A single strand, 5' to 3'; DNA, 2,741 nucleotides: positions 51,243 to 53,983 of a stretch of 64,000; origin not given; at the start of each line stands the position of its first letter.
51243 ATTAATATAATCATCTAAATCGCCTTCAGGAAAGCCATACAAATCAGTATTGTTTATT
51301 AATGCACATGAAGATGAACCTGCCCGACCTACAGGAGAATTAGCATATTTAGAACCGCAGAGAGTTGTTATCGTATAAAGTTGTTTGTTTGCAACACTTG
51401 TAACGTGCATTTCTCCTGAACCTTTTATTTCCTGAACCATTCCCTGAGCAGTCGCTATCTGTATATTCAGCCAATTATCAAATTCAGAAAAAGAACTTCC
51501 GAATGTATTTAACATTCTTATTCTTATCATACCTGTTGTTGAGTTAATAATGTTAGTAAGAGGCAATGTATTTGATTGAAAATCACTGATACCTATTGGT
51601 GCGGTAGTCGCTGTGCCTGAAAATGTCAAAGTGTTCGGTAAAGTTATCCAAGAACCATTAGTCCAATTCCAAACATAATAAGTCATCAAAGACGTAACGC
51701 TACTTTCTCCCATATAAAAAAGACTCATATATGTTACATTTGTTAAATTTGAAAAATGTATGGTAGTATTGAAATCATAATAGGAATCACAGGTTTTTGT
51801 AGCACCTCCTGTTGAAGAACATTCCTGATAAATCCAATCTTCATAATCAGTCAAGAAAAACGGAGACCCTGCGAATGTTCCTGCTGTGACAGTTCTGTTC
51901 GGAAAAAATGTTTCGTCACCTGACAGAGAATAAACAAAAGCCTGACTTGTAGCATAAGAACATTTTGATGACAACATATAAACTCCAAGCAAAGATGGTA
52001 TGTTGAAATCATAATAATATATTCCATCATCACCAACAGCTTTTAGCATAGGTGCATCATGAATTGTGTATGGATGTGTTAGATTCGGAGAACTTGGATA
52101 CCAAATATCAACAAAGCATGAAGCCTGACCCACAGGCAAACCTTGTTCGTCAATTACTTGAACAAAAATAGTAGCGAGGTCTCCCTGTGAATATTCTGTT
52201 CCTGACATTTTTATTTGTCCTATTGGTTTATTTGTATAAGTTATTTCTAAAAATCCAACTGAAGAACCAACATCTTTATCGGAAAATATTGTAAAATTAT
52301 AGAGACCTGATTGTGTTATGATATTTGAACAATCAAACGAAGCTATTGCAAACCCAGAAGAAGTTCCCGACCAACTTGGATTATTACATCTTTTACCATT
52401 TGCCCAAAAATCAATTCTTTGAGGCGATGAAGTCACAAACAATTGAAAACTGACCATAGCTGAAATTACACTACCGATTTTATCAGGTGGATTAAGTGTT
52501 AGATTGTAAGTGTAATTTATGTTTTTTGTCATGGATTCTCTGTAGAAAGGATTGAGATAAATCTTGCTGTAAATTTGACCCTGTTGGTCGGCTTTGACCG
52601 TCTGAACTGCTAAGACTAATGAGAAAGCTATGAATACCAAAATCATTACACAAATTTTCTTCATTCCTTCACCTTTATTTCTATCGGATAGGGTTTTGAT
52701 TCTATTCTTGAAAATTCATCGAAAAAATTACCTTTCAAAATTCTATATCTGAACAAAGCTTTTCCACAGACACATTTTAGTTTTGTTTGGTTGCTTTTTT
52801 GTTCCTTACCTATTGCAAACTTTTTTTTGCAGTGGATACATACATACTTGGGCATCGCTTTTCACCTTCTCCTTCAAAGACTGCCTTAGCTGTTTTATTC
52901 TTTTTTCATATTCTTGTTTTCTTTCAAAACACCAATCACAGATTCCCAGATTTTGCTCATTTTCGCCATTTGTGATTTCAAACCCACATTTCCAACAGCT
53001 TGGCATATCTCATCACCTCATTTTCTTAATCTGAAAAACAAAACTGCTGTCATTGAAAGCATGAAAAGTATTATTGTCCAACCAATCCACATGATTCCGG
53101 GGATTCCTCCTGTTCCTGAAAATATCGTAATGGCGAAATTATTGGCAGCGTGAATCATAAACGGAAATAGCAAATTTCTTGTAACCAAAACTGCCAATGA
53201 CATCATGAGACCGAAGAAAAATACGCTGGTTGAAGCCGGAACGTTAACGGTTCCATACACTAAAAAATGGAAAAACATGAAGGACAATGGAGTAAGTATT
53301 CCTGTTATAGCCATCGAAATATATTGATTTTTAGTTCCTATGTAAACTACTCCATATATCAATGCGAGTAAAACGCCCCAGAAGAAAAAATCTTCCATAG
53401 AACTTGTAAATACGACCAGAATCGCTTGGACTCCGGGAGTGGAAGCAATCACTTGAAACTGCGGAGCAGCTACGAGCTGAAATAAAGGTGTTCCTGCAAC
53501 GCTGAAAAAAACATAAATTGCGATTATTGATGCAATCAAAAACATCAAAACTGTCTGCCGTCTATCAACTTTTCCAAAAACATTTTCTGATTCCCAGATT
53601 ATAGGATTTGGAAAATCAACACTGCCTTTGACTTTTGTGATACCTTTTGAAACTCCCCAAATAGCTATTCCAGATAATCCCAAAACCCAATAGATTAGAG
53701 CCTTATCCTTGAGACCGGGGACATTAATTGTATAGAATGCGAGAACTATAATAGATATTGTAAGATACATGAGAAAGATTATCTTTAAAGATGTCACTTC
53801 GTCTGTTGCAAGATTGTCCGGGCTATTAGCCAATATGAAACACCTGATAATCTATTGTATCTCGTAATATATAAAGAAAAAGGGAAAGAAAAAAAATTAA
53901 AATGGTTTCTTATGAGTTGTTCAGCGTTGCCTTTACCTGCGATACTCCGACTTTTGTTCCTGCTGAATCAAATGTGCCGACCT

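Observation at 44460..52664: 2734-aa anchored glycoprotein built from ~40 tandem 38-aa sequon-bearing repeats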

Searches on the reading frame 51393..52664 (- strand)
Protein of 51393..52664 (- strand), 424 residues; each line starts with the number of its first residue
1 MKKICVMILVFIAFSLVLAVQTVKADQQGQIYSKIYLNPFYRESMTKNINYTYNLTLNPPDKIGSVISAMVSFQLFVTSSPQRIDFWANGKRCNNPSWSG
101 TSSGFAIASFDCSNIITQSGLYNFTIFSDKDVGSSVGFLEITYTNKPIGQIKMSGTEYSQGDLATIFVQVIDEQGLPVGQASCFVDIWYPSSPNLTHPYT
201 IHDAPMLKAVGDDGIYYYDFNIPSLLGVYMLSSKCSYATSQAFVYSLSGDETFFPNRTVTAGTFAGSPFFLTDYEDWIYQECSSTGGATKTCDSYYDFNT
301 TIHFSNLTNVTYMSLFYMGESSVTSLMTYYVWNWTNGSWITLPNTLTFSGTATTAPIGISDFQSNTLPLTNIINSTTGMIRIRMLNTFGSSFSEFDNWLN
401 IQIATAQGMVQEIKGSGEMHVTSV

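Call 54: find_homologous_proteins(query=A3, max_evalue=0.00001)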
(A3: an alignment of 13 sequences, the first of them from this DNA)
Query A3 (13 sequences) (424 aa, profile of the alignment): 47 proteins with E <= 0.00001 among 6271 candidates.
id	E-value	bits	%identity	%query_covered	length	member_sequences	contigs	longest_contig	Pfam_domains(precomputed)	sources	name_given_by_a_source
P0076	3.9e-160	551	54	93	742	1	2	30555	-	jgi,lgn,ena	-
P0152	7.6e-157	540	52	100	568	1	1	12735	-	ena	-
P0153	2.8e-151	522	49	93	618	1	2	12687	-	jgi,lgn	jgi:hypothetical protein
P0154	5.2e-148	511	52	94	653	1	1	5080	-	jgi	jgi:hypothetical protein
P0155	4.3e-146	505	46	93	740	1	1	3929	-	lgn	-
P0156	2.1e-145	503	52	94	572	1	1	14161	-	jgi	-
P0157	3.3e-145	502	50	100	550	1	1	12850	-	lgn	-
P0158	1.7e-143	496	52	99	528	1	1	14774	-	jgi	jgi:hypothetical protein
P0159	3.7e-143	495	49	97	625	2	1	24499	-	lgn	-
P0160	1.1e-142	494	42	96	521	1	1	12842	-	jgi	jgi:hypothetical protein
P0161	6.8e-142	491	41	99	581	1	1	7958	-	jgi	jgi:hypothetical protein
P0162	1.4e-140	487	38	98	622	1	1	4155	-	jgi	-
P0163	2.6e-140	486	53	100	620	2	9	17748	-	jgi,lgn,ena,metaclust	metaclust:\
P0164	7.7e-139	481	41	100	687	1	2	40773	-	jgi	jgi:hypothetical protein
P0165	2.5e-138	479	38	95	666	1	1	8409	-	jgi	jgi:hypothetical protein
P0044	3.1e-138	479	45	99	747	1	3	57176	-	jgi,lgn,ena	-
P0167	3.2e-136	473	50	95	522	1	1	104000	-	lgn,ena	-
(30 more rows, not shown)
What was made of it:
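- On Unnamed head + WxYxxRxLT-repeat glycoprotein family (this work): The profile search returned 47 proteins at E 1e-53 to 1e-160, and the window head is 34-54% identical to them (call 54).
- Closest known: Carbohydrate-binding modules. Same: Pfam Invasin_D3 is precomputed on two family members (call 54).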

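Call 56: search_solved_structures(query=A3, max_evalue=1)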
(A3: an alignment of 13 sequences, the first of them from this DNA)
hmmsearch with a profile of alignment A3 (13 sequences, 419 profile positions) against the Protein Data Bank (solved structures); distinct sequences matched with E-value up to 1: 10.
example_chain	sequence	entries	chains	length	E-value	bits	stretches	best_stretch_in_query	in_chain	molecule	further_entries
4hjj_A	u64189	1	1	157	0.26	13.2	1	18-86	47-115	Interleukin-18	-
2vxt_I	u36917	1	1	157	0.26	13.2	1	18-86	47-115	INTERLEUKIN-18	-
4eee_B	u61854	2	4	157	0.31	12.9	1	18-86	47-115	Interleukin-18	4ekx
4r6u_B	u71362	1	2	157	0.35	12.8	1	18-86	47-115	Interleukin-18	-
3f62_B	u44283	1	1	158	0.35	12.8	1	18-86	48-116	Interleukin-18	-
9od9_A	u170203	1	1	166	0.35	12.8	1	18-87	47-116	Interleukin-18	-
9od7_A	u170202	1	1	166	0.39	12.6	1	18-86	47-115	Interleukin-18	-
4xfs_A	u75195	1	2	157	0.76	11.7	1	19-87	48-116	Interleukin-18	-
4xft_A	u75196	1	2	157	0.82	11.5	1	19-87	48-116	Interleukin-18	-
1j0s_A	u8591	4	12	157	0.88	11.4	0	19-87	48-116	Interleukin-18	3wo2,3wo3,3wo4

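Call 57: find_encoding_contigs(protein=P0167, flank=10000, max_places=2)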
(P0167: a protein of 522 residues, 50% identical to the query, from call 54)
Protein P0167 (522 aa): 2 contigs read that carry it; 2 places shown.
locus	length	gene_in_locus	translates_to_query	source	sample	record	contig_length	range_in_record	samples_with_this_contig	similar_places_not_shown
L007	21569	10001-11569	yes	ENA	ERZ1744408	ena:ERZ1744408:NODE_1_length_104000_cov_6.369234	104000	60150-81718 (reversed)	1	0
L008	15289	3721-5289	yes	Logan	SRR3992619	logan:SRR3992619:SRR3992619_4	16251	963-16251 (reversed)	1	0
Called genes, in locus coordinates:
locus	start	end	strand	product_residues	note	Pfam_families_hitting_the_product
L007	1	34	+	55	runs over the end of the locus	-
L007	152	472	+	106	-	-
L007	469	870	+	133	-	-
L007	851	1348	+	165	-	-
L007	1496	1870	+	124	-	PF18902:DUF5658 (weak)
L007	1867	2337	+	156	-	-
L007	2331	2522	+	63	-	-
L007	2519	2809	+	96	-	-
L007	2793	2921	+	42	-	-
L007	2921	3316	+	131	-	-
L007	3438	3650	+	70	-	-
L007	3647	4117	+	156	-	PF11667:DUF3267 (weak)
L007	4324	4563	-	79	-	-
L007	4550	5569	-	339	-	-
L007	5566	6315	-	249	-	PF01844:HNH, PF14279:HNH_5 (weak)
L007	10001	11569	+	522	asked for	-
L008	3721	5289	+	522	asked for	-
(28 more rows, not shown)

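Call 59: find_encoding_contigs(protein=P0164, flank=10000, max_places=2)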
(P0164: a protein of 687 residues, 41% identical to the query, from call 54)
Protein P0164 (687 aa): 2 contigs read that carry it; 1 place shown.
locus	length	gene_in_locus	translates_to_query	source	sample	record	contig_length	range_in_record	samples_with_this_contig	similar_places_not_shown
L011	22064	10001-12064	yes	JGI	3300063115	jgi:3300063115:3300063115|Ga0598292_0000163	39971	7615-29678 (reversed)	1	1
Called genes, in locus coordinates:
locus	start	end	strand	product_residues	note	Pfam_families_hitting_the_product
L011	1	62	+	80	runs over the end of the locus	-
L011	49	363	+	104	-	-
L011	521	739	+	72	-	-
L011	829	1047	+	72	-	-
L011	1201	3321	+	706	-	-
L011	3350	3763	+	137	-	-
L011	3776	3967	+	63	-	-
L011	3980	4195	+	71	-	-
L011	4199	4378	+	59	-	-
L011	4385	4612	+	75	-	-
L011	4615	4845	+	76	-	-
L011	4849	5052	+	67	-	-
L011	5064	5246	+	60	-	-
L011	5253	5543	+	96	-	-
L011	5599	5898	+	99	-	PF26096:DUF8033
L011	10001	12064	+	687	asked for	-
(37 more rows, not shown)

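Call 66: find_related_loci(query=A4, collection=genome_contigs, flank=10000)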
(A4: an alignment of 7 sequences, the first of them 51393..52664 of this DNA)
Query A4 (424 aa) in genome_contigs; peptide patterns used: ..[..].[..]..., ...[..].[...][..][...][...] (x = any residue, [..] = any of these).
50 stretches matched a pattern; 1 encode a relative of the query (tblastn E <= 1e-3); 1 distinct loci.
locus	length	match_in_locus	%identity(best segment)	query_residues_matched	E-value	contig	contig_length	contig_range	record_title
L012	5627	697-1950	38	14-423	7e-87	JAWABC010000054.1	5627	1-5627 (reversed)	MAG: Candidatus Nanoarchaeia archaeon isolate JZ-4_201709_bins_71 JZ-4_201709_bins_71_scaffold_54, whole genome shotgun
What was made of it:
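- On Archaeal S-layer glycoproteins: One hit was found in 185,579 species genomes, with limited pattern sensitivity (call 66).
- The family is almost absent from 185,579 species genomes, although that scan relied on only two peptide patterns (call 66).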

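Call 67: find_related_loci(query=A4, collection=viral_contigs, flank=10000)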
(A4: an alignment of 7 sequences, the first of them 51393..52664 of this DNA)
Query A4 (424 aa) in viral_contigs; peptide patterns used: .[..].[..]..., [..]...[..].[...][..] (x = any residue, [..] = any of these).
159 stretches matched a pattern; 1 encode a relative of the query (tblastn E <= 1e-3); 1 distinct loci.
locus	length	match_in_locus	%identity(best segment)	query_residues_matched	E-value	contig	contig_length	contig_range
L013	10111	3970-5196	29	1-421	4e-48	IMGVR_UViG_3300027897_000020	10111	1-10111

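Call 106: find_related_loci(query=window:51393-52664:-, collection=metagenome_contigs, flank=10000)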
Query window:51393-52664:- (424 aa) in metagenome_contigs; peptide patterns used: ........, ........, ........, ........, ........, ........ (x = any residue, [..] = any of these).
34 stretches matched a pattern; 4 encode a relative of the query (tblastn E <= 1e-3); 4 distinct loci.
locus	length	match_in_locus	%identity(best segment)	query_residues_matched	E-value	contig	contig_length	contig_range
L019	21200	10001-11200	54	30-422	4e-150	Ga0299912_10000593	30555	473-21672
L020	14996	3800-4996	51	24-423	1e-139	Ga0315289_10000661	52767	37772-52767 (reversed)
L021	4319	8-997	54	93-423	6e-122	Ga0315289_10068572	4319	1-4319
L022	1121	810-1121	100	1-104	1e-69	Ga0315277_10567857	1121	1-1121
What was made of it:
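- On Contingency / slippage-prone tandem-repeat loci: No near-identical variant was found (call 106).
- No near-identical strain with a different copy number was found in 241 million metagenome records (call 106).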

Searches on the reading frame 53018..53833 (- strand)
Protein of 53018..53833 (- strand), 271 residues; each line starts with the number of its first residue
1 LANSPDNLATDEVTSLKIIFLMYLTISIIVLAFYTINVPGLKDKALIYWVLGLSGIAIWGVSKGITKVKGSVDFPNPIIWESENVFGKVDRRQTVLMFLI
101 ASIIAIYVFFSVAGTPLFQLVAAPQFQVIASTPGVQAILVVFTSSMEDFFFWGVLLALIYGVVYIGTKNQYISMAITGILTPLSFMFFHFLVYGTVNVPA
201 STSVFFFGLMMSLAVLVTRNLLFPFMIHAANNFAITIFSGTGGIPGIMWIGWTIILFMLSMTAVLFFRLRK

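Call 7: search_protein_families(library=pfam, proteins=[window:53018-53833:-], max_evalue=0.01)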
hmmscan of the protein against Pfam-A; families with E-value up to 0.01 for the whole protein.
window:53018-53833:- (271 aa): 1 family
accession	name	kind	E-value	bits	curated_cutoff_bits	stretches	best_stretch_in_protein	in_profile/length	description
PF02517.21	Rce1-like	-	5.3e-06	27.1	22.4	1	137-233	9-92/93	Type II CAAX prenyl endopeptidase Rce1-like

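Call 8: search_protein_families(library=phrogs, proteins=[window:53018-53833:-], max_evalue=0.01)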
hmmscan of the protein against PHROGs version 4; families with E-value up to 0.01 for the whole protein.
window:53018-53833:- (271 aa): 0 families
